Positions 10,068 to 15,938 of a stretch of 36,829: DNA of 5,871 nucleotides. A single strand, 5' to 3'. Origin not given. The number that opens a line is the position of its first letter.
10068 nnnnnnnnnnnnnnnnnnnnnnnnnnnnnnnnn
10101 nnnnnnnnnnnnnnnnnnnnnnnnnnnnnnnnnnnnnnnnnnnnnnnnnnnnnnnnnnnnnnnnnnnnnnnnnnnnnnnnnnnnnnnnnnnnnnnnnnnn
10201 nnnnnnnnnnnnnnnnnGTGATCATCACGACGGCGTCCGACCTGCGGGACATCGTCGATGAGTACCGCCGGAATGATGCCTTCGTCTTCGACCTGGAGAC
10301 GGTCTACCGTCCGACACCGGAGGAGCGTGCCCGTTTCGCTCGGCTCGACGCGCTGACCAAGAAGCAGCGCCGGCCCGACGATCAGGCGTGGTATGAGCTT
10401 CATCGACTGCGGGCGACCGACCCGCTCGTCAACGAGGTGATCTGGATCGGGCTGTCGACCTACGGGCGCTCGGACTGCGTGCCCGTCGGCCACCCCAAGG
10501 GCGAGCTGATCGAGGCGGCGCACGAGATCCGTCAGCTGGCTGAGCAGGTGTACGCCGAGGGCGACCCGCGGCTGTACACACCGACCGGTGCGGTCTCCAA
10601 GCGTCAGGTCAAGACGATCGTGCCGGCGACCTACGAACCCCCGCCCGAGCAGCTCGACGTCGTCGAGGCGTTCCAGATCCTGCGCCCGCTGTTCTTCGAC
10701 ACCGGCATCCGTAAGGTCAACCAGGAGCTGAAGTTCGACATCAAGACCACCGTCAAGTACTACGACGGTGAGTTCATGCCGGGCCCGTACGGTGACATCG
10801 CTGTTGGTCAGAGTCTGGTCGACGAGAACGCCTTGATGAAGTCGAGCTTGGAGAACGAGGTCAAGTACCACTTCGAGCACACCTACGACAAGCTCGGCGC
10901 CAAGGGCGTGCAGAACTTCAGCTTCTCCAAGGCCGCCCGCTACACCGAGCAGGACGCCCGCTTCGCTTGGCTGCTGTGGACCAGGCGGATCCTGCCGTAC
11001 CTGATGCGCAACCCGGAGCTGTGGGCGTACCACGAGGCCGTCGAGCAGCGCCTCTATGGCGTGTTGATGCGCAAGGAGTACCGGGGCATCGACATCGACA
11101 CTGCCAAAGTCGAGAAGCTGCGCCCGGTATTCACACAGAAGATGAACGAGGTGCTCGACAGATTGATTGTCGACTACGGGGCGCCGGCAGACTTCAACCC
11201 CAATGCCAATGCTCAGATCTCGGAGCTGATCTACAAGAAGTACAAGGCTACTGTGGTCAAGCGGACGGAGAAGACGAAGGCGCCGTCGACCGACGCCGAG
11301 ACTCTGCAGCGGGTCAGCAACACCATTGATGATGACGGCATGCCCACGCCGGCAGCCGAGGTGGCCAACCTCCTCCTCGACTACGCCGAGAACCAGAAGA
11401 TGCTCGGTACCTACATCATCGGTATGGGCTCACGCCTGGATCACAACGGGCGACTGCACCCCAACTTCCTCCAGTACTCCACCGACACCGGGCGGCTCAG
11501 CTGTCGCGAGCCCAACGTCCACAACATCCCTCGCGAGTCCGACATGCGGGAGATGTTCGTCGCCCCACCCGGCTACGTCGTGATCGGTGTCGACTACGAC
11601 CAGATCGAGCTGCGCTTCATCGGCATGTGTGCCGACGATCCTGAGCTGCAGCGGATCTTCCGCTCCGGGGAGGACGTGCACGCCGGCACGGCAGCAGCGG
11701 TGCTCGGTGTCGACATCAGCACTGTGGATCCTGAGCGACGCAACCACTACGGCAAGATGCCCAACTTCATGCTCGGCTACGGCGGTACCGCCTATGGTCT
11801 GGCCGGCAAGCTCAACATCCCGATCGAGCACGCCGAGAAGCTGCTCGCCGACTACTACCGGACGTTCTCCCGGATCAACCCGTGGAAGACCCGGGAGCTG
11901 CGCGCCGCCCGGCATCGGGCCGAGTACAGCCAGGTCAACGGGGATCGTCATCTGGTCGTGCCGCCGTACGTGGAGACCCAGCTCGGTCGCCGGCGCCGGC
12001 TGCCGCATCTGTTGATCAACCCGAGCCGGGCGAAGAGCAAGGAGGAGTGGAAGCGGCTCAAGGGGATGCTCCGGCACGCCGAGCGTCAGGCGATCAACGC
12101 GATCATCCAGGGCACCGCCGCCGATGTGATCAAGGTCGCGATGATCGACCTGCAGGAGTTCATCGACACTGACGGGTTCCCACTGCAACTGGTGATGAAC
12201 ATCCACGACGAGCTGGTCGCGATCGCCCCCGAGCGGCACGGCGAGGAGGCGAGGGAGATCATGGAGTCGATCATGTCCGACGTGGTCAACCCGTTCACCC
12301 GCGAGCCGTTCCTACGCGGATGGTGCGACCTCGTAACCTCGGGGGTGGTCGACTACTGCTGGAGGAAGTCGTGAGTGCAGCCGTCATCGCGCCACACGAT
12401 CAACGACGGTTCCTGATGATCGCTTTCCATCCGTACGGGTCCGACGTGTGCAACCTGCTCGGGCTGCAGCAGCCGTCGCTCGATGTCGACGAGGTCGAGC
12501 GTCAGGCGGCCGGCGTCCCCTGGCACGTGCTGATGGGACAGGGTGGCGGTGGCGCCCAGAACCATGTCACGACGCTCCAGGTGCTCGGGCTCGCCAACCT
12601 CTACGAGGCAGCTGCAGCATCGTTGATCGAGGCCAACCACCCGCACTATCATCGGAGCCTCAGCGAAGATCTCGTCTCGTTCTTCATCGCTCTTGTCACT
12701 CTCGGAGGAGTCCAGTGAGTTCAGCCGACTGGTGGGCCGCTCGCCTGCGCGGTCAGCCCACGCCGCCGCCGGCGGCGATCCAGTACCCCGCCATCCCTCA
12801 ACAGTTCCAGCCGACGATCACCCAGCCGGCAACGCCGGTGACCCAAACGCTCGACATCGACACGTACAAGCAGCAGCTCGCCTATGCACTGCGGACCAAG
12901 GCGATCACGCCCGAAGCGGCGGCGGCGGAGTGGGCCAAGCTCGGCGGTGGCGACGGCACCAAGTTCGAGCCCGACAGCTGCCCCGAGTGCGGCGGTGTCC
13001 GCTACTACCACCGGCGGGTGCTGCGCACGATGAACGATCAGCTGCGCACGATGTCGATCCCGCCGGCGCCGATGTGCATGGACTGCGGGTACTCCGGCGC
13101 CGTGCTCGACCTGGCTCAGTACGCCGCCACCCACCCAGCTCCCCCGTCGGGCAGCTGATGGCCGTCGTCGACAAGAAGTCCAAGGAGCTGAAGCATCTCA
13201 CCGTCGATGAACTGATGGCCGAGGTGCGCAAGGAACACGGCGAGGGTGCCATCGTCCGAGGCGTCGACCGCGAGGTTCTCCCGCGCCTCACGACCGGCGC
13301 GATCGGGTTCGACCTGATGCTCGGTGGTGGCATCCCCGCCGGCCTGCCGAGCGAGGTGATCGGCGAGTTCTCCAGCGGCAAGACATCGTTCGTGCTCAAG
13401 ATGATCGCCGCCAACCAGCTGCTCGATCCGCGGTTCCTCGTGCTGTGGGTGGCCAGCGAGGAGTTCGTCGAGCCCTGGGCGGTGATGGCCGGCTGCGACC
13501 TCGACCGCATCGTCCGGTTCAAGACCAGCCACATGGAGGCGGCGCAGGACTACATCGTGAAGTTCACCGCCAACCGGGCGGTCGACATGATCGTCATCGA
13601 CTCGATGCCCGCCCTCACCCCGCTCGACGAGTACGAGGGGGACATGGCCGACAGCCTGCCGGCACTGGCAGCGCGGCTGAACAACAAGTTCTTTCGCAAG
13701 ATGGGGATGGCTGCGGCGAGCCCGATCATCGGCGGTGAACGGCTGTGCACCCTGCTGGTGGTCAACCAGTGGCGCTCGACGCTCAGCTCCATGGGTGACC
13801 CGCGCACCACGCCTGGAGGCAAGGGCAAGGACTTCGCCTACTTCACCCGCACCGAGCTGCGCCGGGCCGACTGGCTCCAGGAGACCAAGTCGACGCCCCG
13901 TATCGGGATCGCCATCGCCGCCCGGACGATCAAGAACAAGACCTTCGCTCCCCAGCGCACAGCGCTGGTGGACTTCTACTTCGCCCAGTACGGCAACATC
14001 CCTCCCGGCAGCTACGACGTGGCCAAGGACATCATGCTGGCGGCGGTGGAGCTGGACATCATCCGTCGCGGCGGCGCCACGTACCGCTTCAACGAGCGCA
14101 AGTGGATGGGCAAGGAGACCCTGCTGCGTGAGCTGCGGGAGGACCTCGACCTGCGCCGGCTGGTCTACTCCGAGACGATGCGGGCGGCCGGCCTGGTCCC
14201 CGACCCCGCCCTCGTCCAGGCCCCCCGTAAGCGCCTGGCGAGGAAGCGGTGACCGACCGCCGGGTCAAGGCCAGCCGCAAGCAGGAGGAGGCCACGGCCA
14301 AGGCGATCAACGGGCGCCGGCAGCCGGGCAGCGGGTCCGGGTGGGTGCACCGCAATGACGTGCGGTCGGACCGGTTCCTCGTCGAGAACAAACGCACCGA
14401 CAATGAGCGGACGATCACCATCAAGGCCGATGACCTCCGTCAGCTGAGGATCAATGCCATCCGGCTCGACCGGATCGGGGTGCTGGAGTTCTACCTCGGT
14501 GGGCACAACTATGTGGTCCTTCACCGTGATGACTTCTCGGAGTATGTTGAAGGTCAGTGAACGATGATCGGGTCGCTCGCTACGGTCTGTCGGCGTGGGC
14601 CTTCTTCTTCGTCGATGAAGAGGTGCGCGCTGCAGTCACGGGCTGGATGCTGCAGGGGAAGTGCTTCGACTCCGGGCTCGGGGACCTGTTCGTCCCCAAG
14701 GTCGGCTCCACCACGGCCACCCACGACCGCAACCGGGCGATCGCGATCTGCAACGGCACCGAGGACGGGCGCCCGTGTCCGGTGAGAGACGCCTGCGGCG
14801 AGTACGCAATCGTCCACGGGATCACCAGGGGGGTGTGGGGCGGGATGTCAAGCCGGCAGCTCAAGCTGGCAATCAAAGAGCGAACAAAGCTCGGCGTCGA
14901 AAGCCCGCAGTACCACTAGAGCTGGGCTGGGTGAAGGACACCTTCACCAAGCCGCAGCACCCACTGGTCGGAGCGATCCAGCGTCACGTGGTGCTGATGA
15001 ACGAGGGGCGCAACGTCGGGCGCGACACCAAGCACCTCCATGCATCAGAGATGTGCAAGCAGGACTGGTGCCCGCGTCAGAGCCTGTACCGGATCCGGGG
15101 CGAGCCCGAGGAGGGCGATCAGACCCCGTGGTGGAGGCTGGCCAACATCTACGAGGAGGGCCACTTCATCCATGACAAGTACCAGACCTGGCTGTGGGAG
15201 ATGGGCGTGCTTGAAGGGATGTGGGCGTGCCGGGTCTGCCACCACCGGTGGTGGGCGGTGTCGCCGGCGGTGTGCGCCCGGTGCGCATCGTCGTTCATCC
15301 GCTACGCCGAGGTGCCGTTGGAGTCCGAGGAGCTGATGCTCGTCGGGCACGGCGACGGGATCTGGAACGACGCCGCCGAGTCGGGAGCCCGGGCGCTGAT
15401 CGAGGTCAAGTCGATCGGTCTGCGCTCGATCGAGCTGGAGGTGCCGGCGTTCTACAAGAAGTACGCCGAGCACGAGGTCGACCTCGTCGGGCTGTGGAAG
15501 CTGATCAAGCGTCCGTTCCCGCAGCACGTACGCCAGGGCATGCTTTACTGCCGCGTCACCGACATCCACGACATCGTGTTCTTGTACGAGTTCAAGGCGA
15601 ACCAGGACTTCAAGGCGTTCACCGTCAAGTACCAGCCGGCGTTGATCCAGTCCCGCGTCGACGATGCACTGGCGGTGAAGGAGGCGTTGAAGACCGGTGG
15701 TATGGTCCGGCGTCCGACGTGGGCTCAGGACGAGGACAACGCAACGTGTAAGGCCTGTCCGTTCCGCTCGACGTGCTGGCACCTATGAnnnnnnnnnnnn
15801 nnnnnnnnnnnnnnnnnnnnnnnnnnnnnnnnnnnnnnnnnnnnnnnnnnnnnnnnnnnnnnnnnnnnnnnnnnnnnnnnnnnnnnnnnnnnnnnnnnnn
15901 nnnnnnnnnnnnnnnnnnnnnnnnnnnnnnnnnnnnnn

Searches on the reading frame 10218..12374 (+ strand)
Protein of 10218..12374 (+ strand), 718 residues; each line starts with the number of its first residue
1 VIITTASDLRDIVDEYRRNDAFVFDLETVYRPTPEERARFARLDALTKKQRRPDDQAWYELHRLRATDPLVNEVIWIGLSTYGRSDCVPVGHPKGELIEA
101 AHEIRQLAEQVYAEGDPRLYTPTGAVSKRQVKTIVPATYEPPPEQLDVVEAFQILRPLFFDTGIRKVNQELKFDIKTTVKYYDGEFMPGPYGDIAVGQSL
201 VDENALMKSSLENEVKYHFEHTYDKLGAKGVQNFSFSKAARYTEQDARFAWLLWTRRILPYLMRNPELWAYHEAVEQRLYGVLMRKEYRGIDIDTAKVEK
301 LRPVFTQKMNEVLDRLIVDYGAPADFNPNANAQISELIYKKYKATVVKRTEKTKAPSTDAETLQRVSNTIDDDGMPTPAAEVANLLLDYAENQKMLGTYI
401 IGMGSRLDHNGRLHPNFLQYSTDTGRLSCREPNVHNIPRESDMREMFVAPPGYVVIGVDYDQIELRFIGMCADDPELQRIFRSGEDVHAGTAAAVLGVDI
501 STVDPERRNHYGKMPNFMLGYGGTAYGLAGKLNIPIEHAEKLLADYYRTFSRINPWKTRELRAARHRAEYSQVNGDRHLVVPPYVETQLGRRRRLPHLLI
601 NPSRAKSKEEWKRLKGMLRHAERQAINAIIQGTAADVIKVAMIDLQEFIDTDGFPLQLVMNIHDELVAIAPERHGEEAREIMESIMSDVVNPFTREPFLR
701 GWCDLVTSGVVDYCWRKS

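Call 15: search_protein_families(library=phrogs, proteins=[window:10218-12374:+], max_evalue=0.001)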
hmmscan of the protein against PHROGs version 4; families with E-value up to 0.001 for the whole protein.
window:10218-12374:+ (718 aa): 9 families
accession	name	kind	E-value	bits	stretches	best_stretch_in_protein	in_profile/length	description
phrog_17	-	DNA, RNA and nucleotide metabolism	7.7e-90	303.5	1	136-717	710-1232/1445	DNA polymerase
phrog_2573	-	DNA, RNA and nucleotide metabolism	3.8e-32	112.8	1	441-694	3-253/336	DNA polymerase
phrog_10285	-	DNA, RNA and nucleotide metabolism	4.7e-24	86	1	440-690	38-300/321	DNA polymerase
phrog_5995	-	DNA, RNA and nucleotide metabolism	7e-24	85.7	1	518-692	3-150/236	DNA polymerase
phrog_15971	-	DNA, RNA and nucleotide metabolism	5.1e-22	79.5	1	275-686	6-346/376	DNA polymerase I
phrog_12241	-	DNA, RNA and nucleotide metabolism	4.6e-20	73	1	210-449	254-501/502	DNA polymerase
phrog_35406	-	DNA, RNA and nucleotide metabolism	5.5e-09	36.6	0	503-556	105-156/320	DNA polymerase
phrog_23226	-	DNA, RNA and nucleotide metabolism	1.2e-06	28.3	1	327-497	214-383/611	DNA polymerase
phrog_7766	-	DNA, RNA and nucleotide metabolism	6.4e-06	26.7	1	624-690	106-165/186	DNA polymerase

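Call 32: search_dna_similar(query=window:10218-12374:+, collection=phages, mode=protein, max_rows=20)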
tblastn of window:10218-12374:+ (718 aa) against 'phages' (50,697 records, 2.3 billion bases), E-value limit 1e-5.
Records with a match: 4433; places in all: 4434; records where one place covers at least 80% of the query: 6.
Best place of each record, by identity: <60% 4433.
By first word of the organism name: Mycobacterium 981; Vibrio 536; Salmonella 329; Staphylococcus 325; Microbacterium 315; Bacillus 257; Escherichia 201; Pseudomonas 143; Enterococcus 121; Acinetobacter 118; and 104 more.
By host as written in the record: Mycobacterium smegmatis mc2 155 706; - 618; Microbacterium foliorum NRRL B-24224 137; Microbacterium foliorum NRRL B-24224 SEA 132; Mycobacterium smegmatis mc#155 130; Staphylococcus aureus 105; Escherichia coli 71; Listeria monocytogenes 56; and 760 more.
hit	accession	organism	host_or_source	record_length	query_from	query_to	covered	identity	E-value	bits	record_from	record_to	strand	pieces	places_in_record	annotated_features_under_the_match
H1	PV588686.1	Streptomyces phage pSt2308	Streptomyces turgidiscabies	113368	2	698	97%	28.9%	6e-68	249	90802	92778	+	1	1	DNA polymerase I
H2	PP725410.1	Streptomyces phage GiJojo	Streptomyces mirabilis NRRL B-2400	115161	2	698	97%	28.9%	7e-67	246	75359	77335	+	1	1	132: DNA polymerase I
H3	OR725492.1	Streptomyces phage Alone3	Streptomyces lividans JI 1326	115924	2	672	93%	29.9%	1e-66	246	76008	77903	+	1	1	143: DNA polymerase I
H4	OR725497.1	Streptomyces phage LuckySocke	Streptomyces lividans JI 1326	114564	2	672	93%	29.9%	2e-66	245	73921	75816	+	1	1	138: DNA polymerase I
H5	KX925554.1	Streptomyces phage BRock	Streptomyces sp. 5a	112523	2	672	93%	28.9%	3e-59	223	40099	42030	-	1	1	DNA polymerase I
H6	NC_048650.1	Streptomyces phage BRock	Streptomyces sp. 5a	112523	2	672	93%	28.9%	3e-59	223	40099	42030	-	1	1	DNA polymerase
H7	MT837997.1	Bacteriophage sp.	human fecal samples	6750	116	687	80%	29.2%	1e-47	187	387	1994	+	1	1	record has no annotation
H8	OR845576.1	Escherichia phage ECO95 1-6-1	Escherichia coli O157:H7 ATCC 43895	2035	139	667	74%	30.9%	2e-45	177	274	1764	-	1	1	record has no annotation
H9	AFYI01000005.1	Salmonella enterica subsp. enterica serovar Infantis str. ...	Homo sapiens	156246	139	667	74%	30.9%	4e-44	177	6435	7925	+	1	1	DNA-directed DNA polymerase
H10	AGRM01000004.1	Salmonella enterica subsp. houtenae str. ATCC BAA-1581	Homo sapiens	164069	139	667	74%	30.9%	8e-44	176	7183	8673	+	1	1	DNA-directed DNA polymerase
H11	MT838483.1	Bacteriophage sp.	human fecal samples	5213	155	696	75%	29.3%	3e-44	177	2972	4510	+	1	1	record has no annotation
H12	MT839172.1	Bacteriophage sp.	human fecal samples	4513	135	704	79%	27.8%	5e-43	173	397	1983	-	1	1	record has no annotation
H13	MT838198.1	Bacteriophage sp.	human fecal samples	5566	143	691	76%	28.2%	2e-45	181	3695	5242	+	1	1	record has no annotation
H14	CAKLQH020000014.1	Acinetobacter phage MD-2021a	not known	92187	138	690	77%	27.9%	4e-42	171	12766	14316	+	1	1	polA: DNA polymerase I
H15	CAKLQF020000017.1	Acinetobacter phage MD-2021a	not known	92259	138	690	77%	27.9%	4e-42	171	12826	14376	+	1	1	polA: DNA polymerase I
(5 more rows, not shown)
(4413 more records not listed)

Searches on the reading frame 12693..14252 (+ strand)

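Call 15: search_protein_families(library=phrogs, proteins=[window:12693-14252:+], max_evalue=0.001)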
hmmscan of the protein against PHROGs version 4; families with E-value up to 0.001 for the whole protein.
window:12693-14252:+ (519 aa): 2 families
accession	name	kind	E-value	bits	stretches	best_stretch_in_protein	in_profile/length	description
phrog_97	-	other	3.6e-41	142.9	2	160-392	5-254/506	UvsX-like recombinase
phrog_8337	-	DNA, RNA and nucleotide metabolism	2e-14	54.7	1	198-377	49-227/273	DNA repair protein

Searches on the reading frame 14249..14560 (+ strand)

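Call 67: search_protein_families(library=pfam, proteins=[window:14249-14560:+], max_evalue=0.05)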
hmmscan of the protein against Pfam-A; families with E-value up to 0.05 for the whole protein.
window:14249-14560:+ (103 aa): 1 family
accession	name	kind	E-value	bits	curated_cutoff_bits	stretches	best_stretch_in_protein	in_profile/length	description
PF16929.11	Asp2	-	0.049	13.1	28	0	32-100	206-276/504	Accessory Sec system GspB-transporter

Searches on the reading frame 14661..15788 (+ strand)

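Call 15: search_protein_families(library=phrogs, proteins=[window:14661-15788:+], max_evalue=0.001)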
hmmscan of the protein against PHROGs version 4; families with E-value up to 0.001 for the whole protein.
window:14661-15788:+ (375 aa): 3 families
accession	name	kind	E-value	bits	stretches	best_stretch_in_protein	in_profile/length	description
phrog_2506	-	DNA, RNA and nucleotide metabolism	2.5e-29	103.5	1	115-374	83-335/342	exonuclease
phrog_1706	-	DNA, RNA and nucleotide metabolism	3.1e-20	73.8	2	283-374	156-244/293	CRISPR/Cas system associated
phrog_1990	-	DNA, RNA and nucleotide metabolism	1.5e-10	42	1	98-374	13-237/290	Cas4-domain exonuclease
